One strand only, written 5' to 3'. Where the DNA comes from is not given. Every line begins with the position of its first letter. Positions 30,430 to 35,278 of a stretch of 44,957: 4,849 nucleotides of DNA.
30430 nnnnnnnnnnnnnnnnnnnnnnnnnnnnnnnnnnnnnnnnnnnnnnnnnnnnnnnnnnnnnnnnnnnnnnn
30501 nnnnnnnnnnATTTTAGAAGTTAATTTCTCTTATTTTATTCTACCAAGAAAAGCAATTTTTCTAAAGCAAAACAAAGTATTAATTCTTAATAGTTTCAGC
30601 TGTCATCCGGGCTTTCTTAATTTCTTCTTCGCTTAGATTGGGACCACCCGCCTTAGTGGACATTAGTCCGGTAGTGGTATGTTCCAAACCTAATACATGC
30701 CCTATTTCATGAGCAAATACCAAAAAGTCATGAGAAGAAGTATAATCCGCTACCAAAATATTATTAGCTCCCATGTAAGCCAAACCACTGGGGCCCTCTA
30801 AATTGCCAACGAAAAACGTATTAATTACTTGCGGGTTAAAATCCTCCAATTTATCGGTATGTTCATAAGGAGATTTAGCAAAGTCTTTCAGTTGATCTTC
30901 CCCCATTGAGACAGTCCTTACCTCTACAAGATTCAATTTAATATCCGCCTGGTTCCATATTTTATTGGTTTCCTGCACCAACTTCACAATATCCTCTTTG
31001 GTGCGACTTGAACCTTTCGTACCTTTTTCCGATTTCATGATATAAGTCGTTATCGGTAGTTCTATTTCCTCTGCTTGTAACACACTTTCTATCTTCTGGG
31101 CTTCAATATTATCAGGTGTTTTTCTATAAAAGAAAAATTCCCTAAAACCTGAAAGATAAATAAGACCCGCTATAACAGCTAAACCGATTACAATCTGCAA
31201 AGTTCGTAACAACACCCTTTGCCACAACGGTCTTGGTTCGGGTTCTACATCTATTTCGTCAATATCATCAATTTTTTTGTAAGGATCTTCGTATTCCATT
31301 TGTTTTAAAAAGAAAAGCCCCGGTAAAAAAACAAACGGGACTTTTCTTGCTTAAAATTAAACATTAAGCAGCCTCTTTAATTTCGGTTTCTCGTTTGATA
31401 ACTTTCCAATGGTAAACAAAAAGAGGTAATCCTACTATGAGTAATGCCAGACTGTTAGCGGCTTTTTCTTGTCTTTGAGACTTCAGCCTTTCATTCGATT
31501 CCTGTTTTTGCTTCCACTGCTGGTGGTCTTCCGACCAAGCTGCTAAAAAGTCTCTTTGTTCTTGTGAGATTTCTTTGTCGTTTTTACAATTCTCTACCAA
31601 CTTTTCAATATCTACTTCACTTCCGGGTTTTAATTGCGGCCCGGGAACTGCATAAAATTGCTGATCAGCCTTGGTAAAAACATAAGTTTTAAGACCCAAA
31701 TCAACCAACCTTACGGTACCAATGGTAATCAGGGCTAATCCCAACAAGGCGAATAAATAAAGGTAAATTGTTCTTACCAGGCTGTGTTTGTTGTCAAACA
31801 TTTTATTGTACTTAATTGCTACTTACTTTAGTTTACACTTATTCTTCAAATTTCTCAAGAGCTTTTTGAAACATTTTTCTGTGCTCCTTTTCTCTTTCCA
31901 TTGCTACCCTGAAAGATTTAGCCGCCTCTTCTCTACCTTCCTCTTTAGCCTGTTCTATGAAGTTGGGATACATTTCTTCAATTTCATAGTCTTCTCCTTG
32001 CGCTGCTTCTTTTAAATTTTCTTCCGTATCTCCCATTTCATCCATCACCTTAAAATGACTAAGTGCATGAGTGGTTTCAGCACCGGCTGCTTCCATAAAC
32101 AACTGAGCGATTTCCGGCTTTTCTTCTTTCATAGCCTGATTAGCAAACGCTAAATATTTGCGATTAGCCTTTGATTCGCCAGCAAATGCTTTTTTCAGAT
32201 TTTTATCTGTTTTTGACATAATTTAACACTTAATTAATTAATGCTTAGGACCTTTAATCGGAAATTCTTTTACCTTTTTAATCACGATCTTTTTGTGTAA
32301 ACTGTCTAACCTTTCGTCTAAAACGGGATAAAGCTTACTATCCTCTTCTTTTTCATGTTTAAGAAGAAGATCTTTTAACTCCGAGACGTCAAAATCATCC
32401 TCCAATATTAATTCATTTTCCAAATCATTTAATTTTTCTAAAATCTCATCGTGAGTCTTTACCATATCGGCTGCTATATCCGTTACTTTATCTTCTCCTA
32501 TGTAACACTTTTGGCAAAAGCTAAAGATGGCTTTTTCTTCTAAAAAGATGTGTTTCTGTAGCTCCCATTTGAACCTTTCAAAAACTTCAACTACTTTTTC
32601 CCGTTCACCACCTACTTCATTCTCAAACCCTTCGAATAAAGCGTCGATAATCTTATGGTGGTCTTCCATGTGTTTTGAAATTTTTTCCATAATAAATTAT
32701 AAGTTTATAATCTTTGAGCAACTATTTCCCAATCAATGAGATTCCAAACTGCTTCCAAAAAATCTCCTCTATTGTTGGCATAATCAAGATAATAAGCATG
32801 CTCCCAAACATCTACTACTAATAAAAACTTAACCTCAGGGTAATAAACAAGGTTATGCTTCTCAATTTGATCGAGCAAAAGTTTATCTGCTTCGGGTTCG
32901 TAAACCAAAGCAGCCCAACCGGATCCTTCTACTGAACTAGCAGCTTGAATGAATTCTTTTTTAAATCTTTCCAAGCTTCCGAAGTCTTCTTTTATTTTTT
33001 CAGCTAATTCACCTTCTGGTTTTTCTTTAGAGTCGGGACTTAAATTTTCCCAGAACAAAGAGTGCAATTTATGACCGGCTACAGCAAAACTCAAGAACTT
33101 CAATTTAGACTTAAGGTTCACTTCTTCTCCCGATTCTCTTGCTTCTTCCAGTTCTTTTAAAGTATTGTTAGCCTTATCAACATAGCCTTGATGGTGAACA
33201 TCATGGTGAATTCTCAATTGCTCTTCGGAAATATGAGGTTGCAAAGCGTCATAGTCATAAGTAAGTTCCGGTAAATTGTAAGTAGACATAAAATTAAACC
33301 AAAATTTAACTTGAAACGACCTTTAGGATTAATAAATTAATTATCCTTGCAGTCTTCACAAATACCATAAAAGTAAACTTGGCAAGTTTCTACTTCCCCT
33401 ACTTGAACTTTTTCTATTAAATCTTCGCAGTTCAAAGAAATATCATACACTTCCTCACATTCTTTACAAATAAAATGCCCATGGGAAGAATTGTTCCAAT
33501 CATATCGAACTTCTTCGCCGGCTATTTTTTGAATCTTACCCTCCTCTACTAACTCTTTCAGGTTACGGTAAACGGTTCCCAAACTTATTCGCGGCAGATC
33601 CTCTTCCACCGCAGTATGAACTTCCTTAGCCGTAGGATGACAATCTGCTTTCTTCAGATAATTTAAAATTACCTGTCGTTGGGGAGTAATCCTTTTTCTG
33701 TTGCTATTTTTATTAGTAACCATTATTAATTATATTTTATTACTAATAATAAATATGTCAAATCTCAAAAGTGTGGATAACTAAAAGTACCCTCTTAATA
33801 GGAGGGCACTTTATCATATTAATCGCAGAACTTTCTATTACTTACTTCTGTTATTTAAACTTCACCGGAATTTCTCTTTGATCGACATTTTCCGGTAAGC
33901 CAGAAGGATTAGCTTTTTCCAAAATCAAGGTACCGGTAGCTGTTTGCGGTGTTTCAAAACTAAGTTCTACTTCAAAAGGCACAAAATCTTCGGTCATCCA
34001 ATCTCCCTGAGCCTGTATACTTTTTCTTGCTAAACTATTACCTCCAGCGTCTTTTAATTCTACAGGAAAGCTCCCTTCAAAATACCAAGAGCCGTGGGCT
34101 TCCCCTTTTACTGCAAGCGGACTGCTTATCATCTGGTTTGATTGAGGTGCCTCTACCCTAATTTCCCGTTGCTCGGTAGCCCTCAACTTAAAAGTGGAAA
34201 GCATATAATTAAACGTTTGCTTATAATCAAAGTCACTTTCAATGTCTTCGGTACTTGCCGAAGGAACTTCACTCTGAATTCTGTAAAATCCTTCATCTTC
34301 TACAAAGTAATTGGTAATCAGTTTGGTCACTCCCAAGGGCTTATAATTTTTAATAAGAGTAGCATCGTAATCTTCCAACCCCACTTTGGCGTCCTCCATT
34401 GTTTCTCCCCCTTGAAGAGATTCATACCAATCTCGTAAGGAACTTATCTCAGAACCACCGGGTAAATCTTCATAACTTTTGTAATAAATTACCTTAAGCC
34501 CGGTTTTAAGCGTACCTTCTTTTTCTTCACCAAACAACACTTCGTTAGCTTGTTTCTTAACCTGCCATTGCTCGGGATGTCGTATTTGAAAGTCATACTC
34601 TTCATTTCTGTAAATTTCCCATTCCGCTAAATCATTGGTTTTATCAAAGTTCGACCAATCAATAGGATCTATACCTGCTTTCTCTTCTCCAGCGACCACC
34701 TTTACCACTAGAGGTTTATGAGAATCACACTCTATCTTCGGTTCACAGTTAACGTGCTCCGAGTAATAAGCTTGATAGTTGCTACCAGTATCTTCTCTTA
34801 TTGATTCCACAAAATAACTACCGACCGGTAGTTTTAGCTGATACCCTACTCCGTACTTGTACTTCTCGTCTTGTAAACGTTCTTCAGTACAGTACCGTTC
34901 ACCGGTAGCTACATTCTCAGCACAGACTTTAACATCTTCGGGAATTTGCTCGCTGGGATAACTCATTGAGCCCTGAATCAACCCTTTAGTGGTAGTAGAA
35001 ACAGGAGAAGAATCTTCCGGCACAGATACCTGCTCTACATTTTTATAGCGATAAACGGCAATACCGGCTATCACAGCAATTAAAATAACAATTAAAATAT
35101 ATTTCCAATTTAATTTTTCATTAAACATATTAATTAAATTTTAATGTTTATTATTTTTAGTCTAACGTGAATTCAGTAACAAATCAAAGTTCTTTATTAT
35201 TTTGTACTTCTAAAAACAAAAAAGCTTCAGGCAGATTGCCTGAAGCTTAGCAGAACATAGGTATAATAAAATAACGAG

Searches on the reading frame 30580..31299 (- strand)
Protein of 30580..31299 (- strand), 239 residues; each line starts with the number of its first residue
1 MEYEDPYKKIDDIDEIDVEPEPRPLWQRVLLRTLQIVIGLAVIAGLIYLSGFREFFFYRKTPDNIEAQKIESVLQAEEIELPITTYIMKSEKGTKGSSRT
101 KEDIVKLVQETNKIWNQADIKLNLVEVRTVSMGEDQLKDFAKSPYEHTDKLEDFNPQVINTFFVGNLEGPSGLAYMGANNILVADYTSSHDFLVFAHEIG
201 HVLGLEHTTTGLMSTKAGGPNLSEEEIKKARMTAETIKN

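Call 18: search_protein_families(library=pfam, proteins=[window:30580-31299:-], max_evalue=0.0001)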
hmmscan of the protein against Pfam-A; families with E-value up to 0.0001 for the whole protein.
window:30580-31299:- (239 aa): 5 families
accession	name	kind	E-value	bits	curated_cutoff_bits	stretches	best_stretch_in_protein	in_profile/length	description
PF13582.12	Reprolysin_3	-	1.2e-07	32.7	22.4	1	102-208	2-123/123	Metallo-peptidase family M12B Reprolysin-like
PF13688.12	Reprolysin_5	-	1.3e-07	32.4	27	1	96-213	21-163/196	Metallo-peptidase family M12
PF00413.30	Peptidase_M10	-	3.3e-06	27.5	24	1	99-209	18-126/159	Matrixin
PF13583.11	Reprolysin_4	-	3.4e-06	27.3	22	1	189-217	133-155/203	Metallo-peptidase family M12B Reprolysin-like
PF13574.12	Reprolysin_2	-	2.8e-05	24.5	27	0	100-218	4-152/195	Metallo-peptidase family M12B Reprolysin-like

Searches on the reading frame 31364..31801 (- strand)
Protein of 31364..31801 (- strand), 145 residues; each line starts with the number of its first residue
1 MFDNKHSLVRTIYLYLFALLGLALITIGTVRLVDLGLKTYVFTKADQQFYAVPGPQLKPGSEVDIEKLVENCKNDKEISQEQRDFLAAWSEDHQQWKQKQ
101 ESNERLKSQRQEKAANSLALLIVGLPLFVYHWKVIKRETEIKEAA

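Call 80: search_protein_families(library=pfam, proteins=[window:31364-31801:-], max_evalue=0.001)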
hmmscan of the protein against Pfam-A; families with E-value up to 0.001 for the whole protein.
window:31364-31801:- (145 aa): 1 family
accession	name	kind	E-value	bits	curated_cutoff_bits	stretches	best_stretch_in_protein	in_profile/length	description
PF18920.5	DUF5671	-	5.9e-10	39.6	28.4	1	108-139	39-70/132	Domain of unknown function (DUF5671)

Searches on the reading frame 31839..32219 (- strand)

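Call 80: search_protein_families(library=pfam, proteins=[window:31839-32219:-], max_evalue=0.001)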
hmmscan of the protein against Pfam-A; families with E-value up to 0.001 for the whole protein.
window:31839-32219:- (126 aa): 2 families
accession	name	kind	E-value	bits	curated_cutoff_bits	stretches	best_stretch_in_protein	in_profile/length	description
PF02915.23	Rubrerythrin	-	7.8e-23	81.8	22.8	1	6-120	1-136/137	Rubrerythrin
PF00210.30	Ferritin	-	0.00098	19.5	24.5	0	63-125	79-140/142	Ferritin-like domain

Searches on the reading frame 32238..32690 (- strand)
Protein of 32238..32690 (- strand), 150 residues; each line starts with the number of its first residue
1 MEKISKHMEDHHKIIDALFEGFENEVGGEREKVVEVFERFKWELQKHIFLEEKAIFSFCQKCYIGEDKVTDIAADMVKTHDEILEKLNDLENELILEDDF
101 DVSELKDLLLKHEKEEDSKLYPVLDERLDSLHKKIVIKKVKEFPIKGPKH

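Call 80: search_protein_families(library=pfam, proteins=[window:32238-32690:-], max_evalue=0.001)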
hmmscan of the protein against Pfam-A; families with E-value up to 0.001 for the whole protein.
window:32238-32690:- (150 aa): 1 family
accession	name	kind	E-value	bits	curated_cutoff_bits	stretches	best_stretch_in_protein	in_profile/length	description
PF01814.28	Hemerythrin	-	1.8e-13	51.5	25.3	1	6-124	4-127/127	Hemerythrin HHE cation binding domain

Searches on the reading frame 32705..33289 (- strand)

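Call 80: search_protein_families(library=pfam, proteins=[window:32705-33289:-], max_evalue=0.001)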
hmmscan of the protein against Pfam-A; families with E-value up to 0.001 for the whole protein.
window:32705-33289:- (194 aa): 2 families
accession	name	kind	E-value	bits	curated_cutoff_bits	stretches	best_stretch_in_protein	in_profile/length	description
PF02777.23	Sod_Fe_C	-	2e-34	118.1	20.9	1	91-193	1-102/102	Iron/manganese superoxide dismutases, C-terminal domain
PF00081.27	Sod_Fe_N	-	4e-29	101.3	27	1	3-84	1-82/82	Iron/manganese superoxide dismutases, alpha-hairpin domain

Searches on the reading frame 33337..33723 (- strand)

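Call 80: search_protein_families(library=pfam, proteins=[window:33337-33723:-], max_evalue=0.001)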
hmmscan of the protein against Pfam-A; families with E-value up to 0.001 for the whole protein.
window:33337-33723:- (128 aa): 1 family
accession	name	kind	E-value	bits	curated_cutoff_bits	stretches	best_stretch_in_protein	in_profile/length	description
PF01475.25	FUR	-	1.7e-24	86.7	23.1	1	11-105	5-104/121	Ferric uptake regulator family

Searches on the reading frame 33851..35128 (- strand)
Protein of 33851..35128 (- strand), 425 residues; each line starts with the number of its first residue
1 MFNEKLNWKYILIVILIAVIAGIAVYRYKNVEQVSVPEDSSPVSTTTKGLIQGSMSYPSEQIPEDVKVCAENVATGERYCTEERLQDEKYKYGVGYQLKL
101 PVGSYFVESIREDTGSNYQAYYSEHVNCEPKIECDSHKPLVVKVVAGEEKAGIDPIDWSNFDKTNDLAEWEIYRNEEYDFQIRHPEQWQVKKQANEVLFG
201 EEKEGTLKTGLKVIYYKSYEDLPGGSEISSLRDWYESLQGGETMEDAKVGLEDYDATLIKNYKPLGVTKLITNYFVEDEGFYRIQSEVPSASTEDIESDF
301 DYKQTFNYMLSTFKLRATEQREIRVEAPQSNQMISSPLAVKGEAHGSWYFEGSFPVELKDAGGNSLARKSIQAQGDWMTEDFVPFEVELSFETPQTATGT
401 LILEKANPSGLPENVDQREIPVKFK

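Call 18: search_protein_families(library=pfam, proteins=[window:33851-35128:-], max_evalue=0.0001)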
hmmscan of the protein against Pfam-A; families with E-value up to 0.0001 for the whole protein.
window:33851-35128:- (425 aa): 1 family
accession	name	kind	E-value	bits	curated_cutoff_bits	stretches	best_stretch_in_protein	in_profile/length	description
PF10648.15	Gmad2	-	1.2e-13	51.6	25.7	1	323-403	2-77/86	Immunoglobulin-like domain of bacterial spore germination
